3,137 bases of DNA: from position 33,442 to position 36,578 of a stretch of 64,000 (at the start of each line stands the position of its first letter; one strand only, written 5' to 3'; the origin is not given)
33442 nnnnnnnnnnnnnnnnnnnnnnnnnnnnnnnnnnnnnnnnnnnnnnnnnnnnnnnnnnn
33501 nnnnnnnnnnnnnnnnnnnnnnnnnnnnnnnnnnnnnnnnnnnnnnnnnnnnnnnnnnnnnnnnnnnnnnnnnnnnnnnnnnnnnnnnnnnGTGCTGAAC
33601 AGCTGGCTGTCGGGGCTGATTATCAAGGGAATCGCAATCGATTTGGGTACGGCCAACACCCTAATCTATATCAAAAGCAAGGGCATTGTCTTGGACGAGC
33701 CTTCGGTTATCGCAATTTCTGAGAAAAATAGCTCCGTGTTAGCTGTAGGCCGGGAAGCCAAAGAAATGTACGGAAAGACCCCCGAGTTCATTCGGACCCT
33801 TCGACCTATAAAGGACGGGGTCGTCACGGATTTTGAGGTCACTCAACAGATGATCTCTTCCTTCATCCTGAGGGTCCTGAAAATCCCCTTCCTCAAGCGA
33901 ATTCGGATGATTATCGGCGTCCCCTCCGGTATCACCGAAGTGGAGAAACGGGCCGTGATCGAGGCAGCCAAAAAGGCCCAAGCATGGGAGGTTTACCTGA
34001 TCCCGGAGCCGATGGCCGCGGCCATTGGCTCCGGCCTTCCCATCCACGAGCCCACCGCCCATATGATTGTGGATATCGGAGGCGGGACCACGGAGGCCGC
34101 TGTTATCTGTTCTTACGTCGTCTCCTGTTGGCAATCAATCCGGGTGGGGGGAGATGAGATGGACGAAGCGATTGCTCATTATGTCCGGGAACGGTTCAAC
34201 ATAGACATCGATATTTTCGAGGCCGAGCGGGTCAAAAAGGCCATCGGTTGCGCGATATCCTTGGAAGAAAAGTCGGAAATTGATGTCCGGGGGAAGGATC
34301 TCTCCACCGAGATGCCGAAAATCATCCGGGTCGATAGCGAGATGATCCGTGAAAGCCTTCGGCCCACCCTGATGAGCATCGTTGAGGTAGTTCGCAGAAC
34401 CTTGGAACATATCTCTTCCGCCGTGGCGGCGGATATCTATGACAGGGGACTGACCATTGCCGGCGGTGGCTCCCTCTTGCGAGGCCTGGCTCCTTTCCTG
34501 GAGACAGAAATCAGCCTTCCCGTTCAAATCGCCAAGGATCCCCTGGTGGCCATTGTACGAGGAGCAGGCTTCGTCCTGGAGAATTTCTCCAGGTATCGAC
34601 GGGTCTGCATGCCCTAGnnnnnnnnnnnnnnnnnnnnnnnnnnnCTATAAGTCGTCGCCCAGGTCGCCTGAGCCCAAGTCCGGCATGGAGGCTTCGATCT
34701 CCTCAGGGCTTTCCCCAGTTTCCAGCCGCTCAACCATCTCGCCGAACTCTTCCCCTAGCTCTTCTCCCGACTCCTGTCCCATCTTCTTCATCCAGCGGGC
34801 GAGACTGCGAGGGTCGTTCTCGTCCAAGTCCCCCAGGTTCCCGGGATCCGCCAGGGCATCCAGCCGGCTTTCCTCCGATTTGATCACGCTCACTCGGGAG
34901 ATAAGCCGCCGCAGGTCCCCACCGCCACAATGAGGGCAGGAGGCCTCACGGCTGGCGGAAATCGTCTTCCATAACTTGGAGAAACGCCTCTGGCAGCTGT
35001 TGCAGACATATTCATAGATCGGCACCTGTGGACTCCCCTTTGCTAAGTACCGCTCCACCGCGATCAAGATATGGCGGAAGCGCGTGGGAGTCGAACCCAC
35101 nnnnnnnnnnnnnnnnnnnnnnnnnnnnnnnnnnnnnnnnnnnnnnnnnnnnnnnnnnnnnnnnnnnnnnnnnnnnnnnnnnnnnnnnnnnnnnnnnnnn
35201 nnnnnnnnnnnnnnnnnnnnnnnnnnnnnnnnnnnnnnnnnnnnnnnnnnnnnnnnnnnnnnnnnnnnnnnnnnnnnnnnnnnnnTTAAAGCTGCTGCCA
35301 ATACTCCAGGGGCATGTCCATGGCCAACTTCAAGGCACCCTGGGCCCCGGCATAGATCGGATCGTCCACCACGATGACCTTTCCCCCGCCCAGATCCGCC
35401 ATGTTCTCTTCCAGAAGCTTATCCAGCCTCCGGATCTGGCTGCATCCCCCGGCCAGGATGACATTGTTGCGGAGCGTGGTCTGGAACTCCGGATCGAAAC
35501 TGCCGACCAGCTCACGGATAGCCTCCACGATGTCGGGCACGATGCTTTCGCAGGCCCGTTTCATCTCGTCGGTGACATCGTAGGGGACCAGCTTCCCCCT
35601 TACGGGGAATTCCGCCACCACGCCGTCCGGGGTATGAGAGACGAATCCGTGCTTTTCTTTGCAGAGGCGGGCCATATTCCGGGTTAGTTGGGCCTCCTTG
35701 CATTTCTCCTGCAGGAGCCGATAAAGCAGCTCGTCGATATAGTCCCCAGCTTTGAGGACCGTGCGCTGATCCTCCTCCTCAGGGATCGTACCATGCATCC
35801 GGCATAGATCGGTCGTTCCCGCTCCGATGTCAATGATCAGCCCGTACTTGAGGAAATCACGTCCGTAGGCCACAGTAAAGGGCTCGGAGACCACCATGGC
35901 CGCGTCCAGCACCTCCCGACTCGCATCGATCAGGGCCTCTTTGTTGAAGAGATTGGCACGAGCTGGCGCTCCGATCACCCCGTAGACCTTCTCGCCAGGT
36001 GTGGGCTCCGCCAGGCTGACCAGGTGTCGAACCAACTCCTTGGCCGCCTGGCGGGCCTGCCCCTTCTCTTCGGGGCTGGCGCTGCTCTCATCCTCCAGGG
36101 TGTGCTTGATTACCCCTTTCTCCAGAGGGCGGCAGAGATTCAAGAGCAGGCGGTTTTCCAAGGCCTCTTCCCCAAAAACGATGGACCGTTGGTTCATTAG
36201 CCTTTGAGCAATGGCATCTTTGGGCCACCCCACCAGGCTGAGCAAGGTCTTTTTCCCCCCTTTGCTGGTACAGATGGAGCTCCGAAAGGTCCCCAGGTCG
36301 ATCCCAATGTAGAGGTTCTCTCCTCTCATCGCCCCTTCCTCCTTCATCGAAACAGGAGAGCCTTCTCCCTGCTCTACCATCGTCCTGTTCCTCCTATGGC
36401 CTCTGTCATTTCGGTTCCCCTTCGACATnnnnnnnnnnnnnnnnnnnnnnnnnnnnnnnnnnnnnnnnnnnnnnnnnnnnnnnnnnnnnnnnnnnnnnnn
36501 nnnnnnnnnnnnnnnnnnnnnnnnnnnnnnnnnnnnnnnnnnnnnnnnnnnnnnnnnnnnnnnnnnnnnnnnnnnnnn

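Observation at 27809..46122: Duplicated two-gene module: TPR lipoprotein + ~900-aa exported TPR protein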

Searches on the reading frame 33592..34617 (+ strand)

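Call 12: search_protein_families(library=pfam, proteins=[window:33592-34617:+], max_evalue=0.001)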
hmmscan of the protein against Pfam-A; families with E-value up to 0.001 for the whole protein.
window:33592-34617:+ (341 aa): 5 families
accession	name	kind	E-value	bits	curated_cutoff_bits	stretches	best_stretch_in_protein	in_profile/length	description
PF06723.19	MreB_Mbl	-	8.2e-122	406.5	27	1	13-335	3-325/327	MreB/Mbl protein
PF14450.12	FtsA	-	1.3e-12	48.6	31.8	1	159-316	2-112/127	Cell division protein FtsA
PF00022.25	Actin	-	7.4e-10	38.4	27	1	37-204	31-192/410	Actin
PF00012.26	HSP70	-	7.9e-10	38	20.6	1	86-217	111-255/599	Hsp70 protein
PF25216.1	Volactin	-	0.00012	22.1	35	1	38-325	47-317/321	Volactin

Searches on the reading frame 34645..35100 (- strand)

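Call 12: search_protein_families(library=pfam, proteins=[window:34645-35100:-], max_evalue=0.001)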
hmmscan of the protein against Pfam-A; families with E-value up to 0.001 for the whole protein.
window:34645-35100:- (151 aa): 1 family
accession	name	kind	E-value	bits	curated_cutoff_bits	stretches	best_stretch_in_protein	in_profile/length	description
PF09723.15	Zn_ribbon_8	-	6.1e-13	49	34.4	1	27-67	2-41/41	Zinc ribbon domain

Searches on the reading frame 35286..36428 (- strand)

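Call 12: search_protein_families(library=pfam, proteins=[window:35286-36428:-], max_evalue=0.001)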
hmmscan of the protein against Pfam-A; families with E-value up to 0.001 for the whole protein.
window:35286-36428:- (380 aa): 3 families
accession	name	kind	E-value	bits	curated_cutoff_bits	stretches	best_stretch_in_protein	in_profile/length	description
PF06723.19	MreB_Mbl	-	6.4e-16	58.5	27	1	41-369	4-319/327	MreB/Mbl protein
PF00022.25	Actin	-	1.6e-06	27.4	27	0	295-345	301-351/410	Actin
PF25229.1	Salactin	-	7.6e-06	25.6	27.1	1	227-370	181-332/335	Salactin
